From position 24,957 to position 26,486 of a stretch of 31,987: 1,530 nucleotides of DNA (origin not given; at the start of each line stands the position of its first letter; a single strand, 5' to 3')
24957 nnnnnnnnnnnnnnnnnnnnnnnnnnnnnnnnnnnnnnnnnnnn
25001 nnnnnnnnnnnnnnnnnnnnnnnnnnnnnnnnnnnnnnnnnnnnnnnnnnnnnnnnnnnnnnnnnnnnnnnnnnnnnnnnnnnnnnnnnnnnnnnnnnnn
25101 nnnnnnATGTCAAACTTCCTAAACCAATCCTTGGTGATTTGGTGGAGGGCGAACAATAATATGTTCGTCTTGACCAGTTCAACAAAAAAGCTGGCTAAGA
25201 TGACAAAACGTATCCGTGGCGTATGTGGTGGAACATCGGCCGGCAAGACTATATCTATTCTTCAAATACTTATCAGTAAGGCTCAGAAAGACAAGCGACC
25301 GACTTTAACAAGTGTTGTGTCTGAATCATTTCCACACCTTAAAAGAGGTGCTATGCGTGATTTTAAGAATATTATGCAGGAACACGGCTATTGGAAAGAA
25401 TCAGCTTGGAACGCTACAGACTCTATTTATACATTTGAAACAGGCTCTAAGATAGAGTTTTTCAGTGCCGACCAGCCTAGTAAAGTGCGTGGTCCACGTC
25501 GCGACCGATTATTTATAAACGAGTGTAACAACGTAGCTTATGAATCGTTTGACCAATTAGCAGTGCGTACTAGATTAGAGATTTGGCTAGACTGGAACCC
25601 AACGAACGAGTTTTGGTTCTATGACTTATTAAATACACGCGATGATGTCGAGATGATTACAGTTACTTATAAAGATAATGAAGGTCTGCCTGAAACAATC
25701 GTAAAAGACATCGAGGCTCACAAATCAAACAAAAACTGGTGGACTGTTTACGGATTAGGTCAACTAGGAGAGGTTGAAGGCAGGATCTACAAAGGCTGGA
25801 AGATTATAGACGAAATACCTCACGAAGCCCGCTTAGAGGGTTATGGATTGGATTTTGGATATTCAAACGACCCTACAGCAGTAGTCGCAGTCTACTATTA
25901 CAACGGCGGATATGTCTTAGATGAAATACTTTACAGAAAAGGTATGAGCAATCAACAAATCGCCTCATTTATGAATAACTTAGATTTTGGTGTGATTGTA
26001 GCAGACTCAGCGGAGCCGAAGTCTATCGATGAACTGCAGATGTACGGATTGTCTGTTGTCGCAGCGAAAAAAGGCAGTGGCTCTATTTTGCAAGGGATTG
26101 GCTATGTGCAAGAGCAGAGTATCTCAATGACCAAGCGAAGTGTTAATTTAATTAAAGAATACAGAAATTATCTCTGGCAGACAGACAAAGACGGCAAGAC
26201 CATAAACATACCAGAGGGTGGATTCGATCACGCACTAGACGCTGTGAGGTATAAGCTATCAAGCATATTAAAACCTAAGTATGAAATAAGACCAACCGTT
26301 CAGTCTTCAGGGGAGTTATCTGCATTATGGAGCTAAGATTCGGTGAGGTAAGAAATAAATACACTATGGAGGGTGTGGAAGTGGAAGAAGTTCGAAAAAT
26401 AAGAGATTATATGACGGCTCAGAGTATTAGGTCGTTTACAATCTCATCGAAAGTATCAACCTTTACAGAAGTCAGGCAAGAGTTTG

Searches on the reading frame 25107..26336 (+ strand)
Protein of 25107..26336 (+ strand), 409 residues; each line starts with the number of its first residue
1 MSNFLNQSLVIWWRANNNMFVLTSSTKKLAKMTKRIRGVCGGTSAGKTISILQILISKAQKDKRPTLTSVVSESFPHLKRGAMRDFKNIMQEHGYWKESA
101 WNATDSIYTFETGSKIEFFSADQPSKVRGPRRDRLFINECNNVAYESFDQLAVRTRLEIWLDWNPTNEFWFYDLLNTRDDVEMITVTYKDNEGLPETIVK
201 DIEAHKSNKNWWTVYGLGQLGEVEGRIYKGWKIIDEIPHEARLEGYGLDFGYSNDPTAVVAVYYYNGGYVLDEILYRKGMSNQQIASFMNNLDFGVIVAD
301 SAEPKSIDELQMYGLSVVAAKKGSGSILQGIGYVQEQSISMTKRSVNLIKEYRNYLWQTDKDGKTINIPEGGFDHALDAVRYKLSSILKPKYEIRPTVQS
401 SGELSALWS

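Call 73: search_protein_families(library=pfam, proteins=[window:25107-26336:+], max_evalue=0.01)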
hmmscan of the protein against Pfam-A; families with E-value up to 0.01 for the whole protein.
window:25107-26336:+ (409 aa): 4 families
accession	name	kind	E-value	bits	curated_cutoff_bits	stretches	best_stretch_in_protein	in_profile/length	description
PF04466.19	Terminase_3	-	5.5e-16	59.1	23.2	1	35-213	3-195/201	Phage terminase large subunit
PF17288.8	Terminase_3C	-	1.2e-12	48.9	26.7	1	249-385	1-154/155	Terminase RNAseH like domain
PF03237.21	Terminase_6N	-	2.6e-07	31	22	1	41-230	4-210/215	Terminase large subunit, T4likevirus-type, N-terminal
PF24064.2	HTH_NPRL3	-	0.0044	17.4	27.2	0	264-293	29-58/62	GATOR1 complex protein NPRL3, C-terminal HTH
